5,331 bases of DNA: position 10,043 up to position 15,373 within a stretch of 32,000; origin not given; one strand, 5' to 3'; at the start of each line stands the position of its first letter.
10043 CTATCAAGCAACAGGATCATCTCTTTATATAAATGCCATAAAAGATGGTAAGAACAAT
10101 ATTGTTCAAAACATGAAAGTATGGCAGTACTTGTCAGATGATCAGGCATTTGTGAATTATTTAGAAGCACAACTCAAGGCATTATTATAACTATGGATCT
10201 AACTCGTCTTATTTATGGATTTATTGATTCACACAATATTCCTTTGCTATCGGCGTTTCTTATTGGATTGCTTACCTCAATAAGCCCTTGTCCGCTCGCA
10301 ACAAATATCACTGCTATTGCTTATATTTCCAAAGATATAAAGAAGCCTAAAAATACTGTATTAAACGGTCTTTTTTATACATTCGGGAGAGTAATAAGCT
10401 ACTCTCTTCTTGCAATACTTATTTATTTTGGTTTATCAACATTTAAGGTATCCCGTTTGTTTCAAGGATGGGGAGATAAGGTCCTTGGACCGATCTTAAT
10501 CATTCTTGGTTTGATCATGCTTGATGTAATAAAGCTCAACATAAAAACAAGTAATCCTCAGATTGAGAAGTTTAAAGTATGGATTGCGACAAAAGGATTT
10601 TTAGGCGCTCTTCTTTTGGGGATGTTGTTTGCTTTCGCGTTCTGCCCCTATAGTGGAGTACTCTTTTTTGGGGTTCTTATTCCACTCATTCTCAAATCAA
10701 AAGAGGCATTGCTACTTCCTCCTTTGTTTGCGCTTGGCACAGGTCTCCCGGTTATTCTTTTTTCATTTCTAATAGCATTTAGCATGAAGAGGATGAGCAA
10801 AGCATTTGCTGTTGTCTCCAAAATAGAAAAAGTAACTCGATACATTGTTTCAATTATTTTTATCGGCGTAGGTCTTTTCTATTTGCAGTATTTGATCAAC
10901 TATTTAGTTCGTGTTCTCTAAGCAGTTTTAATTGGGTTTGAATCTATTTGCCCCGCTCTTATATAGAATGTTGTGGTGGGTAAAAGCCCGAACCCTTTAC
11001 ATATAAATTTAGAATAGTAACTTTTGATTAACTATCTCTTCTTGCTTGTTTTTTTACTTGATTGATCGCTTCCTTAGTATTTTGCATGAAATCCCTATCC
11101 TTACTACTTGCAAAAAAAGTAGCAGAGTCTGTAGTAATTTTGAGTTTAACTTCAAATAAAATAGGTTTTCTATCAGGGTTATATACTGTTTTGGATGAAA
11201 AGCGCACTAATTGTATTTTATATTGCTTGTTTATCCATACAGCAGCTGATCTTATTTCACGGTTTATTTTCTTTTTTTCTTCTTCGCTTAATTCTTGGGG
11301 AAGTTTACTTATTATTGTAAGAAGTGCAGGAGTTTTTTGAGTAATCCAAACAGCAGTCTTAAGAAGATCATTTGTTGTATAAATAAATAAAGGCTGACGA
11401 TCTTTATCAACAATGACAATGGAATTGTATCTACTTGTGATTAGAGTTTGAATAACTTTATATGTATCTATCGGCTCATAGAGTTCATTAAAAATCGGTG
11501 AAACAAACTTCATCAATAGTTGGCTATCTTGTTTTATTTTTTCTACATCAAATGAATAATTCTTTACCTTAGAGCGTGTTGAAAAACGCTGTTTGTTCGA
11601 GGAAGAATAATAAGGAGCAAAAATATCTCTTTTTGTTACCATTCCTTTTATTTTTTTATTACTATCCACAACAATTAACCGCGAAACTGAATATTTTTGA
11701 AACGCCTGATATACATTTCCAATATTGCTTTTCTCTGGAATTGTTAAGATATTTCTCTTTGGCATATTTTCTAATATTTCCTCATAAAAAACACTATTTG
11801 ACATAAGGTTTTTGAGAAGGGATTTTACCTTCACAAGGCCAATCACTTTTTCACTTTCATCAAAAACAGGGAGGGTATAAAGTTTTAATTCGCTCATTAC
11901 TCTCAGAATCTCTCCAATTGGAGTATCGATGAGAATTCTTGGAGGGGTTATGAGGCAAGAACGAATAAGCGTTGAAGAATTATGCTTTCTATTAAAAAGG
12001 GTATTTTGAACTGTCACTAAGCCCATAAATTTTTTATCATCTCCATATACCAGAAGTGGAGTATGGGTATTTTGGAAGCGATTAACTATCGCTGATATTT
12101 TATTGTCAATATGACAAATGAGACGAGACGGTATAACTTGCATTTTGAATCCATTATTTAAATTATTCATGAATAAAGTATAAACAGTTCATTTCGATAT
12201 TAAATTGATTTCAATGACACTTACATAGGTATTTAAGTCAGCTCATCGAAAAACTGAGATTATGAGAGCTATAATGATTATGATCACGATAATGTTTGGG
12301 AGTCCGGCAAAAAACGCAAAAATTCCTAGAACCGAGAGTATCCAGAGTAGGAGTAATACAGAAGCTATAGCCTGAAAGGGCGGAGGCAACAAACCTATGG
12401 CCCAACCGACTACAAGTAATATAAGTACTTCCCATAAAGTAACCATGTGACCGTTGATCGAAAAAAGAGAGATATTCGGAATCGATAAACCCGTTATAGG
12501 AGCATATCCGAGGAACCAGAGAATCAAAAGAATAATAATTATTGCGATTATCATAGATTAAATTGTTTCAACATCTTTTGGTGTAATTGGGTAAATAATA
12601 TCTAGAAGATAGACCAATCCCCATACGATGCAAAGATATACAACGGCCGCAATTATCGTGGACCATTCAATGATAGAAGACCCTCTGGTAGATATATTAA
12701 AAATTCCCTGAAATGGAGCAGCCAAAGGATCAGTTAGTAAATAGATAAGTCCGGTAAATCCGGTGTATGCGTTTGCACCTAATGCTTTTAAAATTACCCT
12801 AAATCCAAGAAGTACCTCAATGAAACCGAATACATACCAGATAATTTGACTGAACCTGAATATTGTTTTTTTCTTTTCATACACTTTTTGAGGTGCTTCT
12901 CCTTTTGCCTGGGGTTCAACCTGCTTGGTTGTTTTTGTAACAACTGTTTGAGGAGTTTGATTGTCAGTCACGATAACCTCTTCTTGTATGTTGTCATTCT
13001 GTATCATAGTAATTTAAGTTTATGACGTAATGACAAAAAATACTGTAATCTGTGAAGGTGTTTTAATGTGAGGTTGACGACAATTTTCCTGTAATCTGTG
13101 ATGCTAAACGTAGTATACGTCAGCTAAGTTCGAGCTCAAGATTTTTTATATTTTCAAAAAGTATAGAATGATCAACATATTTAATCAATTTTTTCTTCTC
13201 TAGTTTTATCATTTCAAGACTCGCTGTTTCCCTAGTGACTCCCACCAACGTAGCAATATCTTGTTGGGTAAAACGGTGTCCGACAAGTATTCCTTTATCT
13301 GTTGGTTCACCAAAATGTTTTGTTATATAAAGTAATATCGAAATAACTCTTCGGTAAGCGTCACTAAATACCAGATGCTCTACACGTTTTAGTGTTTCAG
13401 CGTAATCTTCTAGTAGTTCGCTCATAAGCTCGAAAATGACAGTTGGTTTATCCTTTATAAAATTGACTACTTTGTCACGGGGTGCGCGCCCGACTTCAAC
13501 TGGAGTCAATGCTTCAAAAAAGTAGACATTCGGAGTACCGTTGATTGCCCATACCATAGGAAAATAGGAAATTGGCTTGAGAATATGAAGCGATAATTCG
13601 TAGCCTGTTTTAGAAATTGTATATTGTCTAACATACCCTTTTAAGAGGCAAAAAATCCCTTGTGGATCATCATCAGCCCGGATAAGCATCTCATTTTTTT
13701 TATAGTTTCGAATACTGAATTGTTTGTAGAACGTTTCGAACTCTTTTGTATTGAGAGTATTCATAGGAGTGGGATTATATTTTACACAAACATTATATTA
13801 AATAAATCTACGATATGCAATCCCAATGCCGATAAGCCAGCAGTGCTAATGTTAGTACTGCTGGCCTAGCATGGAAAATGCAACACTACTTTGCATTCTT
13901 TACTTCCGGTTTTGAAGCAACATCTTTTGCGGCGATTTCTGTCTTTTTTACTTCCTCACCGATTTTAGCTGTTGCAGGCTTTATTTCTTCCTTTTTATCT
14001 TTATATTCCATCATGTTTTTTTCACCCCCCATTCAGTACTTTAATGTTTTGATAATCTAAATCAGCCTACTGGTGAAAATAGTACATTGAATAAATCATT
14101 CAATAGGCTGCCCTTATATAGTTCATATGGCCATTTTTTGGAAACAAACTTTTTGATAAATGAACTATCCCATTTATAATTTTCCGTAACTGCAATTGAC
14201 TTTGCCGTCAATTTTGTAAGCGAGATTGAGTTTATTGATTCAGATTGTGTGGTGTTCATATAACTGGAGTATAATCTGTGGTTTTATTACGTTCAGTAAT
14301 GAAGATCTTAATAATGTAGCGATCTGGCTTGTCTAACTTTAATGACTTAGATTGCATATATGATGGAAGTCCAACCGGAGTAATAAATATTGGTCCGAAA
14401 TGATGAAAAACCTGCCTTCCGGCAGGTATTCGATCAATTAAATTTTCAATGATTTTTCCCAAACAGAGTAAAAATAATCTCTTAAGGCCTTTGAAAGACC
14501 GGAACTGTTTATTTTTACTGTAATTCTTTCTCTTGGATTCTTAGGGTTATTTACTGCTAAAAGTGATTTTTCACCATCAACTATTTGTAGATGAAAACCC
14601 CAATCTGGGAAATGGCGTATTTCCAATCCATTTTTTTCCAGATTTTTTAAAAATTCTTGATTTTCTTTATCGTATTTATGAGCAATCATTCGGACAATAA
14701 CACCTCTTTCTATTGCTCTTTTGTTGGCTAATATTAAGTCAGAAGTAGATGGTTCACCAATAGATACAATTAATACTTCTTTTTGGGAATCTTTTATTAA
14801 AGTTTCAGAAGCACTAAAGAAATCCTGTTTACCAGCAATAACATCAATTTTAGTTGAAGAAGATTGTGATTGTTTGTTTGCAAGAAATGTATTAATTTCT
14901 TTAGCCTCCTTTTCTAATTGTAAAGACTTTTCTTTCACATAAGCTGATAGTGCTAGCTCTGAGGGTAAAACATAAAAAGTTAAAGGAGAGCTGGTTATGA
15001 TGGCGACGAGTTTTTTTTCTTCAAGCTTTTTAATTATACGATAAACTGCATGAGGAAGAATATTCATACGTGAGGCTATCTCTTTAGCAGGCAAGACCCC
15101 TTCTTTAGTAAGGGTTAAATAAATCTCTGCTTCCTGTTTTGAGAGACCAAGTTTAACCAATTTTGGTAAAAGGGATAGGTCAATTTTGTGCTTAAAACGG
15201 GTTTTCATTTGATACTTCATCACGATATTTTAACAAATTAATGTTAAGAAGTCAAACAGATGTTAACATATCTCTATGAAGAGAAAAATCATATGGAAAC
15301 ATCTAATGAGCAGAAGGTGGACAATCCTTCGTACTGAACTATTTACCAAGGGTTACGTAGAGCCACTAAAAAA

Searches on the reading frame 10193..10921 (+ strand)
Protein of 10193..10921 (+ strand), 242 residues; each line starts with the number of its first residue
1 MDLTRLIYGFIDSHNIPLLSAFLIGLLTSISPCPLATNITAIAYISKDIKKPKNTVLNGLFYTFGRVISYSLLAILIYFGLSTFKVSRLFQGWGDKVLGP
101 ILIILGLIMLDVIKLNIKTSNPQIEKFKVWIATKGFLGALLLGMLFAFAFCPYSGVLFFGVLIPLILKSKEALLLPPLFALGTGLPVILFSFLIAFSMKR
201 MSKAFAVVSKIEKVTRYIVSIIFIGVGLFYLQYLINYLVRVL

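Call 7: search_protein_families(library=pfam, proteins=[window:10193-10921:+], max_evalue=0.01)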
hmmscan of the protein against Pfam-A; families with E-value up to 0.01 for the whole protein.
window:10193-10921:+ (242 aa): 1 family
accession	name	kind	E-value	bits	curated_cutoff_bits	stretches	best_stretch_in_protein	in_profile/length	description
PF13386.12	DsbD_2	-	3.4e-20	73.2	24.9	1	21-209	2-189/199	Cytochrome C biogenesis protein transmembrane region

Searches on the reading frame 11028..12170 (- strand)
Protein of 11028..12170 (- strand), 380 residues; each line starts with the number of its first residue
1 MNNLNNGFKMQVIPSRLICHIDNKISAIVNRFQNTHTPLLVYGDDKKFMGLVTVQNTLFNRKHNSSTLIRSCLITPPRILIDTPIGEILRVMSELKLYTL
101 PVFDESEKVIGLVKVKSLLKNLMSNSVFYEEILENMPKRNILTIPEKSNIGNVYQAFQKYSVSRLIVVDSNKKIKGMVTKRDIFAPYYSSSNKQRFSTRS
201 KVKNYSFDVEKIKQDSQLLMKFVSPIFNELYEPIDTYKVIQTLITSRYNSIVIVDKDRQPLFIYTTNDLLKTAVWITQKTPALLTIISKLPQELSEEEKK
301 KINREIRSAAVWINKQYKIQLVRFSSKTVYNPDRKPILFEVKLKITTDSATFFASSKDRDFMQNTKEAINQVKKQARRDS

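Call 6: search_protein_families(library=pfam, proteins=[window:11028-12170:-], max_evalue=0.01)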
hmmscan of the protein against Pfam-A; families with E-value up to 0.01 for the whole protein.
window:11028-12170:- (380 aa): 1 family
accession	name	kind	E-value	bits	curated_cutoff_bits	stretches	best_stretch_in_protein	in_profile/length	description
PF00571.33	CBS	-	4.4e-22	78.6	24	2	135-184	3-52/57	CBS domain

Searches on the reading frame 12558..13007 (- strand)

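Call 7: search_protein_families(library=pfam, proteins=[window:12558-13007:-], max_evalue=0.01)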
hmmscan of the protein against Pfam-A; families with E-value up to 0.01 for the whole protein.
window:12558-13007:- (149 aa): 1 family
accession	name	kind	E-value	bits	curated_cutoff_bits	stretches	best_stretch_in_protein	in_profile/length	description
PF02325.22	YGGT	-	9.3e-07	29.6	27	1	59-125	3-64/70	YGGT family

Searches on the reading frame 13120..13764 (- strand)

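Call 7: search_protein_families(library=pfam, proteins=[window:13120-13764:-], max_evalue=0.01)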
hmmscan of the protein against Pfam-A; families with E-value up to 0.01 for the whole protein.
window:13120-13764:- (214 aa): 3 families
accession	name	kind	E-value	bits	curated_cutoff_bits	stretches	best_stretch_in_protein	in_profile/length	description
PF00027.35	cNMP_binding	-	4.2e-13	49.5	27.5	1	19-104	2-87/89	Cyclic nucleotide-binding domain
PF13545.12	HTH_Crp_2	-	2e-10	40.9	27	1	139-210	2-68/70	Crp-like helix-turn-helix domain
PF00325.26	Crp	-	2.7e-05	24.2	21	1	165-194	3-32/32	Bacterial regulatory proteins, crp family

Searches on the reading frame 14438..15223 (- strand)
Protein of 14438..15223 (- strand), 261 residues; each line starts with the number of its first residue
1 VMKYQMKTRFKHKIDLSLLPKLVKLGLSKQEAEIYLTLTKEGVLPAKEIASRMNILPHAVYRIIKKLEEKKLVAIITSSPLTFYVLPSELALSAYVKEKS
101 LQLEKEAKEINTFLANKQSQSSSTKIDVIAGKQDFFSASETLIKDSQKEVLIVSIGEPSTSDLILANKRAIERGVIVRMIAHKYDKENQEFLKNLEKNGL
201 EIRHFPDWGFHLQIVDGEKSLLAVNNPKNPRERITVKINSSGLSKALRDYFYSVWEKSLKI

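Call 7: search_protein_families(library=pfam, proteins=[window:14438-15223:-], max_evalue=0.01)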
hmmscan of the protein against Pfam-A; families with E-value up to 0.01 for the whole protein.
window:14438-15223:- (261 aa): 10 families
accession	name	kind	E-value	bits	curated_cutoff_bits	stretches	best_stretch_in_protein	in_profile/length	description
PF01978.25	TrmB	-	5.2e-13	49.1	25.6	1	23-87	2-66/68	Sugar-specific transcriptional regulator TrmB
PF11495.14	Regulator_TrmB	-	1.6e-07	31.3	22.2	1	126-258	2-132/233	Archaeal transcriptional regulator TrmB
PF24217.1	DUF7436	-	1.7e-06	28.4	34.2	1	168-258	55-150/153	Family of unknown function (DUF7436)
PF01047.28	MarR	-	5.8e-05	23.3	24.6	1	30-73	4-47/59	MarR family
PF13412.12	HTH_24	-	0.00057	19.8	21.9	1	32-73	6-47/48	Winged helix-turn-helix DNA-binding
PF12802.13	MarR_2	-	0.00071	20.1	27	1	41-75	19-52/61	MarR family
PF02082.26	Rrf2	-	0.0012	19.5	30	1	34-74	13-54/132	Iron-dependent Transcriptional regulator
PF12840.13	HTH_20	-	0.0023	18.3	27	1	33-74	8-49/51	Helix-turn-helix domain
PF08279.18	HTH_11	-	0.0024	18.2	25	1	35-78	6-48/55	HTH domain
PF01325.25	Fe_dep_repress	-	0.0069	17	26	0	34-73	13-52/60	Iron dependent repressor, N-terminal DNA binding domain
